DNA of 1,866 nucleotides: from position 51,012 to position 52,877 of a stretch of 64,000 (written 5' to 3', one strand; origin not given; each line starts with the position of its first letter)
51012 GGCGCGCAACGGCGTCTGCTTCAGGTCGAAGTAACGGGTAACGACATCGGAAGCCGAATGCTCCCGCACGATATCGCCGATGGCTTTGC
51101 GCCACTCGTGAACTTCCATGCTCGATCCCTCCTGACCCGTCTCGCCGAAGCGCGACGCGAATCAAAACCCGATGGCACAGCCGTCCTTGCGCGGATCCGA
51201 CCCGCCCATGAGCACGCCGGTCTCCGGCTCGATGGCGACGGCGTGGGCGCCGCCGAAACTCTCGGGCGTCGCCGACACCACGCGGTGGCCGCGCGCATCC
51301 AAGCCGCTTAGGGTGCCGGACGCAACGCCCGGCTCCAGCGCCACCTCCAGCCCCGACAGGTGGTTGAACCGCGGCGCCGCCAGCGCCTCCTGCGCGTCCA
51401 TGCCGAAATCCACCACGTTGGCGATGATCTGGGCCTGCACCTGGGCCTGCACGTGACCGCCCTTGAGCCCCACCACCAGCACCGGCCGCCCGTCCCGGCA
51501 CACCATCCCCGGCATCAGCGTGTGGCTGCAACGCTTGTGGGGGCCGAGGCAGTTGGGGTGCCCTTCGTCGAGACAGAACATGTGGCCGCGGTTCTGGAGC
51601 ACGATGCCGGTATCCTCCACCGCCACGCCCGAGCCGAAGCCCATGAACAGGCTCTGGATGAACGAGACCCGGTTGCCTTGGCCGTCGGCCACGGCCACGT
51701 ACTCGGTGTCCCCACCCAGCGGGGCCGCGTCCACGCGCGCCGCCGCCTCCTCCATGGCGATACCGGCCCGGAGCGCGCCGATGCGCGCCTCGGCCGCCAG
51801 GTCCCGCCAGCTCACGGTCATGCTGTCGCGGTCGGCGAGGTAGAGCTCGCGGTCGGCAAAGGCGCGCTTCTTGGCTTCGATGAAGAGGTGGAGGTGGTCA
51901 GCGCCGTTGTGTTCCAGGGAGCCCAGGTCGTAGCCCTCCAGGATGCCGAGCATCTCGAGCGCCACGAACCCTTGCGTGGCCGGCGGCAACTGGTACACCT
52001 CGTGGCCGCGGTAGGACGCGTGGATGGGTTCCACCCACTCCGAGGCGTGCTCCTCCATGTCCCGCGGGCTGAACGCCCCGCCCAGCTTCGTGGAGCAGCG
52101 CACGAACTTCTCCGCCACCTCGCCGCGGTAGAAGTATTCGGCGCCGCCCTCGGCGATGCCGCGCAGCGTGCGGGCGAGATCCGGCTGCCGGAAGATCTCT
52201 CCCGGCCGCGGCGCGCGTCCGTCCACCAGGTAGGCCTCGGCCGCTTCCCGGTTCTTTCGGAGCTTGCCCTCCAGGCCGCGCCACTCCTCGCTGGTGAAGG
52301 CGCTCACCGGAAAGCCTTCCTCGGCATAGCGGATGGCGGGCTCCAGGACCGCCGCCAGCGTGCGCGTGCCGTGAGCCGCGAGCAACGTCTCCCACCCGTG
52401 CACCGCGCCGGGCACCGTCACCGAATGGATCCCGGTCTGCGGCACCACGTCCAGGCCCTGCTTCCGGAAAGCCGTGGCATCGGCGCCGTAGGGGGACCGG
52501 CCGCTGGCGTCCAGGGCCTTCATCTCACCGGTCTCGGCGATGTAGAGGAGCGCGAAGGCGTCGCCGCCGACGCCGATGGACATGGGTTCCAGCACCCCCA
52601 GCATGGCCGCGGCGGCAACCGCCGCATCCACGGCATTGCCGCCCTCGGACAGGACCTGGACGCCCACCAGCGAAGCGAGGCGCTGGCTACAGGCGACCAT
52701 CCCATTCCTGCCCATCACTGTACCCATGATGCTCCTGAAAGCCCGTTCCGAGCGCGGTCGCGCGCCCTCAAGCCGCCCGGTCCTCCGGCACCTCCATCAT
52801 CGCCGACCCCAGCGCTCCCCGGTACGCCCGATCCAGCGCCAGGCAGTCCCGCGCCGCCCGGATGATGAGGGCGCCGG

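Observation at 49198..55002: Cluster of three paralogous CADD-like heme-oxygenase-like diiron oxidases with gamma-glutamyltransferase, two VOC enzymes and TctC: candidate uncharacterised oxidative pathway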

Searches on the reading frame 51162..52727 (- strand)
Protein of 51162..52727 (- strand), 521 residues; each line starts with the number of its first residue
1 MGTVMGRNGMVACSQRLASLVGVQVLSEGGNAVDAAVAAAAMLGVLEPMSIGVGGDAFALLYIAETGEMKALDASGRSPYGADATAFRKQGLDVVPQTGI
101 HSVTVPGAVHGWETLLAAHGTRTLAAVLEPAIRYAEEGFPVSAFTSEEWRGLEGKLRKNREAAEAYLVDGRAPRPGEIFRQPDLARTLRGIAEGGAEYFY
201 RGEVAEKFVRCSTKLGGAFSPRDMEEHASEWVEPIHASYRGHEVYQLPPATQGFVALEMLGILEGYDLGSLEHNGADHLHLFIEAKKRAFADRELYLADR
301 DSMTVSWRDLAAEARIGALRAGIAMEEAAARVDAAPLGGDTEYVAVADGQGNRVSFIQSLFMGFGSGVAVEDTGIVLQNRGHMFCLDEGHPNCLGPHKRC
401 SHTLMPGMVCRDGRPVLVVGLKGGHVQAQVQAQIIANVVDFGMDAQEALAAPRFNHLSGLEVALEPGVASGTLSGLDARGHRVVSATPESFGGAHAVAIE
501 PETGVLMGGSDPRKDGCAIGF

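Call 3: search_protein_families(library=pfam, proteins=[window:51162-52727:-], max_evalue=0.01)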
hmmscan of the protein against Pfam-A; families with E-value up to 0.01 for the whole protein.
window:51162-52727:- (521 aa): 1 family
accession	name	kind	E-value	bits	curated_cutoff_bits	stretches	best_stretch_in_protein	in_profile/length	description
PF01019.26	G_glu_transpept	-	7e-148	494.1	27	1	24-516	2-512/512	Gamma-glutamyltranspeptidase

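Call 4: search_protein_families(library=ncbifam, proteins=[window:51162-52727:-], max_evalue=0.01)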
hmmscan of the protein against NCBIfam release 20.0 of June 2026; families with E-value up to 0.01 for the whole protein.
window:51162-52727:- (521 aa): 2 families
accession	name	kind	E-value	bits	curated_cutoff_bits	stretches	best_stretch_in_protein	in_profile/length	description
TIGR00066.1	g_glut_trans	equivalog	3e-121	405.5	357.85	1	9-513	1-518/518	gamma-glutamyltransferase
NF007187.0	PRK09615.1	equivalog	1.1e-75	255.1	990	1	4-514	45-573/581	gamma-glutamyltransferase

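Call 10: search_solved_structures(query=window:51162-52727:-, max_evalue=1e-10)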
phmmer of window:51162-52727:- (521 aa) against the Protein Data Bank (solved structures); distinct sequences matched with E-value up to 1e-10: 32.
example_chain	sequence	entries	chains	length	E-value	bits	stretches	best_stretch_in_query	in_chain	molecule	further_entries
2nlz_A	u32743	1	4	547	4e-120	405.2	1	3-517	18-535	Cephalosporin acylase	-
2e0w_A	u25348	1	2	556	1.2e-73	251.8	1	4-514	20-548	Gamma-glutamyltranspeptidase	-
4y23_A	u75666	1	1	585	1.8e-70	241.3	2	4-311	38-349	Gamma glutamyl transpeptidase,Gamma-glutamyltranspeptidase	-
2i3o_A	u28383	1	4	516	3.1e-69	237.2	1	5-520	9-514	Gamma-glutamyltransferase related protein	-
2nqo_A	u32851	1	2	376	2.3e-52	181.6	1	9-307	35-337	Gamma-glutamyltranspeptidase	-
2qm6_A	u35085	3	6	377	2.3e-52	181.6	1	9-307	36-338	Gamma-glutamyltranspeptidase | Gamma-glutamyltranspeptidase (Ggt) Large subunit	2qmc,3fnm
5bpk_A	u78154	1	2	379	2.3e-52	181.6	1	9-307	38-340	Gamma-glutamyltranspeptidase (Ggt)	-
6j3a_A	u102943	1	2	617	3e-52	181.2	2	3-334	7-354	Gamma-glutamyltranspeptidase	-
6j3i_A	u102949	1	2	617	1.6e-51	178.8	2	3-334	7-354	Gamma-glutamyltranspeptidase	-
5y9b_A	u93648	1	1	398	3.7e-50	174.3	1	4-311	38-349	Gamma glutamyl transpeptidase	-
4ott_A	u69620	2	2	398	3.8e-50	174.3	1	4-311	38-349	Gamma glutamyl transpeptidase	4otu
5xlu_A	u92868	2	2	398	7.1e-50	173.4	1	4-311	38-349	Gamma glutamyl transpeptidase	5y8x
3a75_A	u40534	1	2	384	8.7e-48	166.5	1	5-310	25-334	Gamma-glutamyltranspeptidase large chain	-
2dbu_A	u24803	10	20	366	9.6e-48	166.4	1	4-323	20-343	Gamma-glutamyltranspeptidase | Gamma-glutamyltranspeptidase large chain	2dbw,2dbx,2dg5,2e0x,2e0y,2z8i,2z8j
3whq_A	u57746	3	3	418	1.2e-47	166.1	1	5-310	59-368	Gamma-glutamyltranspeptidase large chain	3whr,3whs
5hft_A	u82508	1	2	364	7.5e-45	156.8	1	6-315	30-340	Gamma-glutamyltranspeptidase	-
5hft_B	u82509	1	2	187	2.8e-26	95.6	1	343-521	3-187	Gamma-glutamyltranspeptidase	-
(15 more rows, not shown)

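Call 30: search_solved_structures(query=window:51162-52727:-, max_evalue=1e-60, show_alignments=2)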
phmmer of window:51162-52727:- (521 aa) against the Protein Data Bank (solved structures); distinct sequences matched with E-value up to 1e-60: 4.
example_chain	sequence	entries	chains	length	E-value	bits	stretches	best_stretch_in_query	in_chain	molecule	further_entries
2nlz_A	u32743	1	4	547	4e-120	405.2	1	3-517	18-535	Cephalosporin acylase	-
2e0w_A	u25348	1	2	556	1.2e-73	251.8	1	4-514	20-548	Gamma-glutamyltranspeptidase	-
4y23_A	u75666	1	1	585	1.8e-70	241.3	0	4-311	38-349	Gamma glutamyl transpeptidase,Gamma-glutamyltranspeptidase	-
2i3o_A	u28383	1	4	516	3.1e-69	237.2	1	5-520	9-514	Gamma-glutamyltransferase related protein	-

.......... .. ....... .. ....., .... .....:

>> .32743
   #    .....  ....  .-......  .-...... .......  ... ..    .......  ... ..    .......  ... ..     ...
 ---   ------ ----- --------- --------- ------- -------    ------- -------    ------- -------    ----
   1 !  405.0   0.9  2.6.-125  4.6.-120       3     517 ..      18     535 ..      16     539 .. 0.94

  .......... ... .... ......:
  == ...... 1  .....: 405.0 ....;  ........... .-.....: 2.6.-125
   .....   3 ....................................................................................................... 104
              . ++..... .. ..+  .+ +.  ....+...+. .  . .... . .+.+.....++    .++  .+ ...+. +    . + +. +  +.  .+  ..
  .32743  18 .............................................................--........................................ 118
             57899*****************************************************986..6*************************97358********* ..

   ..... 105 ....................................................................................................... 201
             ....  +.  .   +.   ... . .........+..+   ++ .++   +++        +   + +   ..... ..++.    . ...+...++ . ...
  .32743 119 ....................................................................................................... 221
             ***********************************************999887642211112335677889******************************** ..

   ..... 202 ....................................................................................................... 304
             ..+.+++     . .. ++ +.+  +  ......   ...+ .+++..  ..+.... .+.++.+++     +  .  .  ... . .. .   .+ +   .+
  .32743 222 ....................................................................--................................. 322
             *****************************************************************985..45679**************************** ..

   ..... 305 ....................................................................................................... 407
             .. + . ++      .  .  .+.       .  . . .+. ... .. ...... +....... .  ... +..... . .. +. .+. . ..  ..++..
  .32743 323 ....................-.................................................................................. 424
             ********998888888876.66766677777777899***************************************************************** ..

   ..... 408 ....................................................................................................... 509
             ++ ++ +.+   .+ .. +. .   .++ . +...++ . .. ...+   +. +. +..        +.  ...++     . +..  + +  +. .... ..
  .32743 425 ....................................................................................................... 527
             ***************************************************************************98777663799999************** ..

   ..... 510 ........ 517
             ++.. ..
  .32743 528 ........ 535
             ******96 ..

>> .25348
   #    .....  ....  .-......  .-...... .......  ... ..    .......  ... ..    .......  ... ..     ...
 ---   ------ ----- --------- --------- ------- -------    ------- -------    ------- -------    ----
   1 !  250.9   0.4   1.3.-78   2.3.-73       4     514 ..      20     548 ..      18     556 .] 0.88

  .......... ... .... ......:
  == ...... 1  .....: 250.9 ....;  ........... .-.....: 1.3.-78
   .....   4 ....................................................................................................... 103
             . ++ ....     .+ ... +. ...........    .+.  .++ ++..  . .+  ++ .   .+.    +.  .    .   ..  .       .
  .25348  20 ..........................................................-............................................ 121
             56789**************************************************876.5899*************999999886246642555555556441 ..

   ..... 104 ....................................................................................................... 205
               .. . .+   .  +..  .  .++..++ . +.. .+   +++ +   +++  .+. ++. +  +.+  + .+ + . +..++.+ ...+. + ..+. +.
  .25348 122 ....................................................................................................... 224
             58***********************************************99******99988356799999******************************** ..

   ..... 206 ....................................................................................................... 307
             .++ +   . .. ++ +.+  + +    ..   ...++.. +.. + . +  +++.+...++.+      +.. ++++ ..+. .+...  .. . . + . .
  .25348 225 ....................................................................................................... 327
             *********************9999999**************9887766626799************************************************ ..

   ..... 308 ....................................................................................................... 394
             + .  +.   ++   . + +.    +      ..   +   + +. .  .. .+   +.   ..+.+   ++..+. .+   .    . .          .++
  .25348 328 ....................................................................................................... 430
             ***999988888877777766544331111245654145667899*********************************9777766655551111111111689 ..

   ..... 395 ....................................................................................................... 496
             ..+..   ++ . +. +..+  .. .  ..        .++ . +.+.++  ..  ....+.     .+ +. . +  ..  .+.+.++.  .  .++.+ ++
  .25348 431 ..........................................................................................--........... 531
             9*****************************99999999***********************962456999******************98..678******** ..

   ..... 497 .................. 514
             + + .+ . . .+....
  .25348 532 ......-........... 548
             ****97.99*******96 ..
